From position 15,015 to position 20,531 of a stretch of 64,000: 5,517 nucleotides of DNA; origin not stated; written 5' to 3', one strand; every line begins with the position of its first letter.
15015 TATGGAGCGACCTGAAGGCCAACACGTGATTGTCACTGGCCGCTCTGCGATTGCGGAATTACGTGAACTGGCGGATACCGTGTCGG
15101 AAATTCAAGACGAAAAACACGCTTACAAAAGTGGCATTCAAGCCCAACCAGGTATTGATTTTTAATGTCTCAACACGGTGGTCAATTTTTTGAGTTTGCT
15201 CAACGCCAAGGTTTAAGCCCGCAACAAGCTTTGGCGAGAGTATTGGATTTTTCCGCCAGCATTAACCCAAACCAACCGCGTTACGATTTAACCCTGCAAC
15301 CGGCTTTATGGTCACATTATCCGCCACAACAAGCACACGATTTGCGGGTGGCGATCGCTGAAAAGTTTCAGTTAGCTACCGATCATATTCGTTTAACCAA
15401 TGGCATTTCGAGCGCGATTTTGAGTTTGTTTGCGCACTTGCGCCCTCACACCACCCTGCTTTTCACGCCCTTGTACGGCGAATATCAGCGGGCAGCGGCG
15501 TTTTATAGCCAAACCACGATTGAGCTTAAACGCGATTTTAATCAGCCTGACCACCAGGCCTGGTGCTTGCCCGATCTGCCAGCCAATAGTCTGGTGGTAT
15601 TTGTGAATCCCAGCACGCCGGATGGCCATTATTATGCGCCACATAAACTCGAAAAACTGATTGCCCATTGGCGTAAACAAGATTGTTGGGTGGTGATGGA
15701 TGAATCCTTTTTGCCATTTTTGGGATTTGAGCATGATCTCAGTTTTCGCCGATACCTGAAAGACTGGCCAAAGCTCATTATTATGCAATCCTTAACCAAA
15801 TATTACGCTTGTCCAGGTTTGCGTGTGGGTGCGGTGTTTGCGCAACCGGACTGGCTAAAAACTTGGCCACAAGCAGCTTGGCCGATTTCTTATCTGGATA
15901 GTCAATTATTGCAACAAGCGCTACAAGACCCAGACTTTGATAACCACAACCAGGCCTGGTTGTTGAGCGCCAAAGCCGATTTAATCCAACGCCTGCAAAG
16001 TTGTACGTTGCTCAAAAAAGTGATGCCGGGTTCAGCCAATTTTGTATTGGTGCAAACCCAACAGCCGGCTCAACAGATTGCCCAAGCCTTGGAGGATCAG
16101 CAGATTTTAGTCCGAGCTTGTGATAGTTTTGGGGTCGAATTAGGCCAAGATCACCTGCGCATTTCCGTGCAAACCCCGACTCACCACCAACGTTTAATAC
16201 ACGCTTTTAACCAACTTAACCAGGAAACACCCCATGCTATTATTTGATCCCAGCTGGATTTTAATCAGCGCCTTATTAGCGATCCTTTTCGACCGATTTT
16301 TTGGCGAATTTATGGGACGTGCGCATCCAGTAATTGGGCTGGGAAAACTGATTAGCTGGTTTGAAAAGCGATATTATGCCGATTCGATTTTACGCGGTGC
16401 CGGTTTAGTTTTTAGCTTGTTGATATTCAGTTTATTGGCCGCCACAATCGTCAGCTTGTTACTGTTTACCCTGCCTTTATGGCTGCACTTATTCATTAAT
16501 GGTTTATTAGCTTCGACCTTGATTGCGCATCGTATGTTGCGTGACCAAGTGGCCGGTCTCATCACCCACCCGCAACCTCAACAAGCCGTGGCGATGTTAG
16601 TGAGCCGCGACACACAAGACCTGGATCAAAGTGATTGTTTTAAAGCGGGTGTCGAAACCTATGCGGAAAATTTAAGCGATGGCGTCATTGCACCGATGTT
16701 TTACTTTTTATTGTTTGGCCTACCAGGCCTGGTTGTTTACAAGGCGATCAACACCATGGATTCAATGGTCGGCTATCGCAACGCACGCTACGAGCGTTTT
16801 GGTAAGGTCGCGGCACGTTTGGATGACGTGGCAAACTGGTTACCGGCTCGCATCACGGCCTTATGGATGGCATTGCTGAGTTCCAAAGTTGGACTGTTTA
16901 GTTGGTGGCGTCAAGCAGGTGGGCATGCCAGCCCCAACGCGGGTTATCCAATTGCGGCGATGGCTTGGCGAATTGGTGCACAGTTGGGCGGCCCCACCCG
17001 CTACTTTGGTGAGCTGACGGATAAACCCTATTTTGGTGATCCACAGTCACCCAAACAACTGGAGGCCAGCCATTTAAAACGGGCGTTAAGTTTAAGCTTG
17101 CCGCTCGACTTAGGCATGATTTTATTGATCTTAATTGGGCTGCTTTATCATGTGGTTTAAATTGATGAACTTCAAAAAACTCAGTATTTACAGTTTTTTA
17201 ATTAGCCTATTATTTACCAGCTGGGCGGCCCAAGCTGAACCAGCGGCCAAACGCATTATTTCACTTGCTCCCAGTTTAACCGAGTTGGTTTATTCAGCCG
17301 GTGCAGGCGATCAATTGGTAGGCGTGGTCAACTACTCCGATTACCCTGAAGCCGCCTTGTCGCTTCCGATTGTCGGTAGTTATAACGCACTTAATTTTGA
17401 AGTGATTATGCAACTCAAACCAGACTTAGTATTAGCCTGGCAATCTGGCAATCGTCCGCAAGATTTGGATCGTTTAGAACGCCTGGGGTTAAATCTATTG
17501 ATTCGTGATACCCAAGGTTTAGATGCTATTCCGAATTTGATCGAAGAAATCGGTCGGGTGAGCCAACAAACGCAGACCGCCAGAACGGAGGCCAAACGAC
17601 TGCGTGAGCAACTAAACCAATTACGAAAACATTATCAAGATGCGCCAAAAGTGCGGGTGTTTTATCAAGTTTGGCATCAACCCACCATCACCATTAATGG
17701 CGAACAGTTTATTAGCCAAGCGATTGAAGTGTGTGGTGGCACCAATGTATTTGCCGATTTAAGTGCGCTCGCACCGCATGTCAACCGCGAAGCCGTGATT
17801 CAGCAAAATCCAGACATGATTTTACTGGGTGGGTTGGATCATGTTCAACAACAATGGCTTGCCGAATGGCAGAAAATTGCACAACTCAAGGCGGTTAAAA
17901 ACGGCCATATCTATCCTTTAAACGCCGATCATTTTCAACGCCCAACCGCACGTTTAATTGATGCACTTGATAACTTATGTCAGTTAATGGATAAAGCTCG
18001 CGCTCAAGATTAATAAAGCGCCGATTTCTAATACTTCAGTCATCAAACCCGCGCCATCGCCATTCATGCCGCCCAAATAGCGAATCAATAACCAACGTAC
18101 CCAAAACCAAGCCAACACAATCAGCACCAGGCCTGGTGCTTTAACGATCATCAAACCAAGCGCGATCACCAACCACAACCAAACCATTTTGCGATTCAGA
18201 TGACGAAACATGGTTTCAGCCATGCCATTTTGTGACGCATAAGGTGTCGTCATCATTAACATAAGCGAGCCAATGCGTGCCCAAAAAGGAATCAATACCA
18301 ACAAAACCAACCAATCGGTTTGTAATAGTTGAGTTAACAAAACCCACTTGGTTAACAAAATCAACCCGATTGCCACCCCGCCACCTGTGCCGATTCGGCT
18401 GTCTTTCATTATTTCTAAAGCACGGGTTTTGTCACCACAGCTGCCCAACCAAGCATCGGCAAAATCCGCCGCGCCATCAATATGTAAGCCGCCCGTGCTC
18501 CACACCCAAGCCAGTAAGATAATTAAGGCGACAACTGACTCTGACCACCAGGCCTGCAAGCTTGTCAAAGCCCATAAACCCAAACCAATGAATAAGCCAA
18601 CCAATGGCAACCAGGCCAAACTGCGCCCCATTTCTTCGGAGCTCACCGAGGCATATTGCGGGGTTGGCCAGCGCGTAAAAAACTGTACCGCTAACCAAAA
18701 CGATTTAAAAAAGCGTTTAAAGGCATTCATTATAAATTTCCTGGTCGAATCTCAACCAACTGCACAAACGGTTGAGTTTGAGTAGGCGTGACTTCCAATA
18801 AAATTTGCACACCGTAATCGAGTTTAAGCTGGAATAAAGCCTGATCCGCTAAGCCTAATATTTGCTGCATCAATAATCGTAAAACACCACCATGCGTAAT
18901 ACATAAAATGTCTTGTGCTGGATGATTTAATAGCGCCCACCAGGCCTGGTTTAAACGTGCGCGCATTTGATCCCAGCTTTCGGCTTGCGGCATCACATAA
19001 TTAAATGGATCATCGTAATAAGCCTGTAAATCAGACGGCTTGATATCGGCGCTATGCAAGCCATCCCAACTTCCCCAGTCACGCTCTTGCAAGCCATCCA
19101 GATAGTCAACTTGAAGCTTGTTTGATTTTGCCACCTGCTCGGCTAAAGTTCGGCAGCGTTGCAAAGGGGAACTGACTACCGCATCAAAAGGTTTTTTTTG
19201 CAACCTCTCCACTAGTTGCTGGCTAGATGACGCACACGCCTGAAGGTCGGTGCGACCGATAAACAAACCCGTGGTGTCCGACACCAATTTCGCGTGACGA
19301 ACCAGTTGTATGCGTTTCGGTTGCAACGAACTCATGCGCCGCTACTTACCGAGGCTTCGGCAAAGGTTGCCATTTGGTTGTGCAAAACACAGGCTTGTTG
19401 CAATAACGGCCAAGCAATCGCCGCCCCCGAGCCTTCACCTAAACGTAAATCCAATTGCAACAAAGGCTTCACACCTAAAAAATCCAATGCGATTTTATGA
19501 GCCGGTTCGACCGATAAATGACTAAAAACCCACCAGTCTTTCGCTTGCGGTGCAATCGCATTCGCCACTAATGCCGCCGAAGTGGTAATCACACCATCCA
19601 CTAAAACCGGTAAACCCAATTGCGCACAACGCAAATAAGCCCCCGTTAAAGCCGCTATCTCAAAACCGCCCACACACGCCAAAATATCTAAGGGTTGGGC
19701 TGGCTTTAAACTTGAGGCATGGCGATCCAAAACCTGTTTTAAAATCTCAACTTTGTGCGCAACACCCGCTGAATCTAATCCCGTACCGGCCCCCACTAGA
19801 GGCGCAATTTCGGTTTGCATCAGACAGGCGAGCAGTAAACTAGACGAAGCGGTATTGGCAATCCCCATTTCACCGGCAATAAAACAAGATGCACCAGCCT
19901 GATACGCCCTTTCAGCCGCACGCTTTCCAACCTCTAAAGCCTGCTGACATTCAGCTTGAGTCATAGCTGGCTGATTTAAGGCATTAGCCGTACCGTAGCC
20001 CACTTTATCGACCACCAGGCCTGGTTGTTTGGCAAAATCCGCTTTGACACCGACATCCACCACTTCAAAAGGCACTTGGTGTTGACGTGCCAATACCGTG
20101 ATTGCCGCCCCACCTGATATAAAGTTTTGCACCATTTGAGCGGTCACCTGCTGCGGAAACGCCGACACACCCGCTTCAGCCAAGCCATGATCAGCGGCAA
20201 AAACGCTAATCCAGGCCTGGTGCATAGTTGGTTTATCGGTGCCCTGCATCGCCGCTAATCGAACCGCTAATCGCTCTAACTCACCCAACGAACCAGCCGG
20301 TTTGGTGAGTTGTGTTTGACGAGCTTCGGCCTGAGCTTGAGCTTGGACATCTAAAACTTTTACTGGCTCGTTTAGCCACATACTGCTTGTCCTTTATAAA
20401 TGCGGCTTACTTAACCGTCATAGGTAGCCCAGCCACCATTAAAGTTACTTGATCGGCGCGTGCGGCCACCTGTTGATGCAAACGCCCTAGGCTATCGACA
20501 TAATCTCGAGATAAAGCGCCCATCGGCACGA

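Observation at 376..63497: Hyper-abundant self-complementary motif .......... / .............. scattered through genes and spacers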

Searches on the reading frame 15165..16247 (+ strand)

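Call 47: search_protein_families(library=ncbifam, proteins=[window:15165-16247:+], max_evalue=0.00001)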
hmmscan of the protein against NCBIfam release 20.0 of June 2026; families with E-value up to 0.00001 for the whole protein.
window:15165-16247:+ (360 aa): 32 families (the best 25 are shown)
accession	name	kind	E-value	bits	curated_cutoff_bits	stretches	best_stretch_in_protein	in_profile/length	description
TIGR01140.1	L_thr_O3P_dcar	equivalog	1.1e-64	218.6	290.55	1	4-348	1-330/331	threonine-phosphate decarboxylase CobD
TIGR01141.1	hisC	equivalog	3.1e-41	141.4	276.55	1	50-350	50-348/349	histidinol-phosphate transaminase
NF005915.1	PRK07908.1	equivalog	8.1e-34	117.5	360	1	40-348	32-331/332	Rv2231c family histidinol phosphate aminotransferase CobC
NF006225.0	PRK08354.1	equivalog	1.4e-32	113.3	288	1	25-352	15-316/318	putative aminotransferase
NF041364.1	GntC_guanitoxin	equivalog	1.5e-24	86.6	415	1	57-348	39-350/356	guanitoxin biosynthesis PLP-dependent (S)-gamma-hydroxy-L-arginine cyclodehydratase GntC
NF053748.1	bifunc_CobBC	exception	2.5e-22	79.1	950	1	46-348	506-796/797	bifunctional hydrogenobyrinic acid a,c-diamide synthase/histidinol phosphate aminotransferase CobBC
NF003496.0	PRK05166.1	equivalog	1e-19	70.5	540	1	49-353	65-371/373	histidinol-phosphate transaminase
NF005021.0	PRK06425.1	equivalog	3.7e-19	69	353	1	1-350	1-329/335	histidinol-phosphate aminotransferase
NF006580.0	PRK09105.1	subfamily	9.3e-19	67.5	444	1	51-353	77-372/375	pyridoxal phosphate-dependent aminotransferase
NF002878.0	PRK03321.1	subfamily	1.3e-18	66.9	374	1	51-353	53-350/352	histidinol-phosphate transaminase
NF002877.0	PRK03317.1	equivalog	1.2e-17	63.7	409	1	51-355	66-370/374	histidinol-phosphate transaminase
NF051461.1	pyoverd_PtaA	equivalog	1.5e-14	53.5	500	1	49-349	63-357/359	pyoverdine biosynthesis transaminase PtaA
NF006014.0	PRK08153.1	equivalog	8.8e-14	51.1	510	1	51-350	64-362/370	pyridoxal phosphate-dependent aminotransferase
NF005732.0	PRK07550.1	equivalog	2.7e-13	49.8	366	1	69-293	90-315/389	aminotransferase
NF004870.0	PRK06225.1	equivalog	6.2e-12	44.9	351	1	51-348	61-370/380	pyridoxal phosphate-dependent aminotransferase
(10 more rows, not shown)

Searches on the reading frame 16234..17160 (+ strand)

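Call 47: search_protein_families(library=ncbifam, proteins=[window:16234-17160:+], max_evalue=0.00001)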
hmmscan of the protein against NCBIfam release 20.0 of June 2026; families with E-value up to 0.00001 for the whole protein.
window:16234-17160:+ (308 aa): 6 families
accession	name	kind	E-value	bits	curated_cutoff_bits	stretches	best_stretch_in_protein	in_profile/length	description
TIGR00380.1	cobal_cbiB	equivalog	6.9e-63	212.7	165.9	1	14-269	8-273/305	adenosylcobinamide-phosphate synthase CbiB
NF002281.0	PRK01209.2-5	equivalog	2.2e-57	194.7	273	1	12-258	6-268/311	cobalamin biosynthesis protein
NF002276.0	PRK01209.1-4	equivalog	6e-53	180.4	381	1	13-296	13-304/322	cobalamin biosynthesis protein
NF006476.0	PRK08878.1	equivalog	1.6e-13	50.7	322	1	45-289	53-299/317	cobalamin biosynthesis family protein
NF005792.0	PRK07630.1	equivalog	2.6e-12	46.4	291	1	113-301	108-305/312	CobD/CbiB family protein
NF008219.0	PRK10987.1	equivalog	1.5e-06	27.7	238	1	10-229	3-225/285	beta-lactamase regulator AmpE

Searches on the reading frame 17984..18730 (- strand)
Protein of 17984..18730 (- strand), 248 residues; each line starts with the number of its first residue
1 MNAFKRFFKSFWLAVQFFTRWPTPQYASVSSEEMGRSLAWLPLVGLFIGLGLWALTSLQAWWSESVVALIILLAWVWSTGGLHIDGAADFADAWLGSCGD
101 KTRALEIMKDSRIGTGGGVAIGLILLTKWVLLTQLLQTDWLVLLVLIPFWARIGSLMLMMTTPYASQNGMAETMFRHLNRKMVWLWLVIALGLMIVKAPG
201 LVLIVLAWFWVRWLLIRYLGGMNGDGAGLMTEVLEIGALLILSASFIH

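Call 47: search_protein_families(library=ncbifam, proteins=[window:17984-18730:-], max_evalue=0.00001)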
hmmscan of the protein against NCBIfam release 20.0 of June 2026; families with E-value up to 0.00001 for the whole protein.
window:17984-18730:- (248 aa): 6 families
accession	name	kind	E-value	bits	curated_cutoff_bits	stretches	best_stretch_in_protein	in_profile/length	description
NF001278.0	PRK00235.1-5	equivalog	2.7e-56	191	252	1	9-244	3-243/246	adenosylcobinamide-GDP ribazoletransferase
NF001277.0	PRK00235.1-3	equivalog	2.4e-39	135.5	273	1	8-244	5-251/255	adenosylcobinamide-GDP ribazoletransferase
TIGR00317.1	cobS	equivalog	1.1e-37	130.1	110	1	8-241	2-240/241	adenosylcobinamide-GDP ribazoletransferase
NF001276.0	PRK00235.1-2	equivalog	5.3e-20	71.9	322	1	8-243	7-257/260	adenosylcobinamide-GDP ribazoletransferase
NF001282.0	PRK00235.2-4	equivalog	2.2e-16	60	342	1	18-231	32-267/286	adenosylcobinamide-GDP ribazoletransferase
NF001279.0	PRK00235.2-1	equivalog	2.3e-15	56.9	282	1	9-233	3-235/248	adenosylcobinamide-GDP ribazoletransferase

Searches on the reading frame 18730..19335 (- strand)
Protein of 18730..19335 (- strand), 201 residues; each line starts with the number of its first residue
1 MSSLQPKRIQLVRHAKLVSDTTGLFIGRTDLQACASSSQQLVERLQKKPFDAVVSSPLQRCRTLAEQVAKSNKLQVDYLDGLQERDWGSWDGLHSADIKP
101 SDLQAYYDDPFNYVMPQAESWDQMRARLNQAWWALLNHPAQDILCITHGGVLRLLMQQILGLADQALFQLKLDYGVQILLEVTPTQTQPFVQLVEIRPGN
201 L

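Call 47: search_protein_families(library=ncbifam, proteins=[window:18730-19335:-], max_evalue=0.00001)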
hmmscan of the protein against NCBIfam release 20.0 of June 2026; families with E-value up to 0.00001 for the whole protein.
window:18730-19335:- (201 aa): 10 families
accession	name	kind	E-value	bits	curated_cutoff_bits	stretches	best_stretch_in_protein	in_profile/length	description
TIGR03162.1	ribazole_cobC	equivalog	2.1e-38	131.5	162.9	1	9-176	1-172/176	alpha-ribazole phosphatase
NF011580.0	PRK15004.1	equivalog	1.1e-22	81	250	1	8-182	2-183/203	adenosylcobalamin/alpha-ribazole phosphatase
NF005567.0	PRK07238.1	equivalog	4.3e-21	75.7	326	1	5-174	176-352/378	bifunctional RNase H/acid phosphatase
TIGR03848.1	MSMEG_4193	subfamily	1.3e-20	73.7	203.85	1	10-192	3-194/204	MSMEG_4193 family putative phosphomutase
NF045917.1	PhserinePhPspA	equivalog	2.4e-13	50.3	350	1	8-166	3-168/211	phosphoserine phosphatase PspA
NF009993.0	PRK13462.1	equivalog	3e-09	36.8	226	1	4-160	3-159/203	acid phosphatase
NF038349.1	dPGM_arch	equivalog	7.3e-09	35.8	225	1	11-179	3-168/194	2,3-diphosphoglycerate-dependent phosphoglycerate mutase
NF009994.0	PRK13463.1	equivalog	1.5e-07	31.4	277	1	37-163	36-166/203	phosphoserine phosphatase 1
NF002901.0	PRK03482.1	equivalog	1.6e-07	31.2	261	1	9-172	4-174/215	2,3-diphosphoglycerate-dependent phosphoglycerate mutase GpmB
TIGR01258.1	pgm_1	subfamily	2.8e-06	26.9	81.7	0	107-183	137-216/245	2,3-bisphosphoglycerate-dependent phosphoglycerate mutase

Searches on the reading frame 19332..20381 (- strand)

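Call 47: search_protein_families(library=ncbifam, proteins=[window:19332-20381:-], max_evalue=0.00001)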
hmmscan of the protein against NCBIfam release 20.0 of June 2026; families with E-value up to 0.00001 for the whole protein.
window:19332-20381:- (349 aa): 2 families
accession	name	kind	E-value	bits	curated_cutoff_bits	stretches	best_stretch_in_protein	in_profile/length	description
NF000996.0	PRK00105.1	subfamily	6.1e-135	449.9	306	1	3-347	7-348/350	nicotinate-nucleotide--dimethylbenzimidazole phosphoribosyltransferase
TIGR03160.1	cobT_DBIPRT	equivalog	1.3e-133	445.4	319.3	1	11-345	2-334/334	nicotinate-nucleotide--dimethylbenzimidazole phosphoribosyltransferase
